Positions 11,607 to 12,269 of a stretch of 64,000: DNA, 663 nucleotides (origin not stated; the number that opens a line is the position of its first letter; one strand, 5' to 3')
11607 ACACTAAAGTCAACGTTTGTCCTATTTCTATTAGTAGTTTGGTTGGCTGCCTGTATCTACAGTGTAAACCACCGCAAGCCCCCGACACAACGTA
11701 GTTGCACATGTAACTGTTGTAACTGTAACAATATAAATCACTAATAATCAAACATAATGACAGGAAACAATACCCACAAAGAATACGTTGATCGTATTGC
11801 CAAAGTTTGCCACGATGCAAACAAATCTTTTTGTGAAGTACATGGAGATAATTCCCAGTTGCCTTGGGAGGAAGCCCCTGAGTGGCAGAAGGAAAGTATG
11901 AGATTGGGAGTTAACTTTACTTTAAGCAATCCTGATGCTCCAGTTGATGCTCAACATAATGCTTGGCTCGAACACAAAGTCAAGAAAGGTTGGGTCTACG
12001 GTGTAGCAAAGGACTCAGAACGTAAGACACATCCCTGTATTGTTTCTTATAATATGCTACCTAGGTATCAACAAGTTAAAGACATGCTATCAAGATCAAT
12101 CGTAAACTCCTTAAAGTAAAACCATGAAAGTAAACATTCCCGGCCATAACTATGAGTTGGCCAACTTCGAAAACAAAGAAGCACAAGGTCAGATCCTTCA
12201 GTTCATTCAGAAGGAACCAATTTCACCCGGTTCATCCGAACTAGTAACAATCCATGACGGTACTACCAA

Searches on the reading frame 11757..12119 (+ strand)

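Call 48: search_protein_families(library=phrogs, proteins=[window:11757-12119:+], max_evalue=0.001)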
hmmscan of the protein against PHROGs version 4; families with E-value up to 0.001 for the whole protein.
window:11757-12119:+ (120 aa): 5 families
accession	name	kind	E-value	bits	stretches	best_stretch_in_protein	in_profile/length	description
phrog_5154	-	unknown function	1.3e-41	144.1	1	6-120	144-258/454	-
phrog_18865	-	unknown function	4.5e-33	115.8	1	8-120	70-182/183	-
phrog_11782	-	unknown function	1e-31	111.5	1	14-120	6-112/290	-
phrog_4435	-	unknown function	2.3e-13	51.5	1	2-120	178-252/252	-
phrog_37696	-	unknown function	6.1e-06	27.1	1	48-117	72-141/144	-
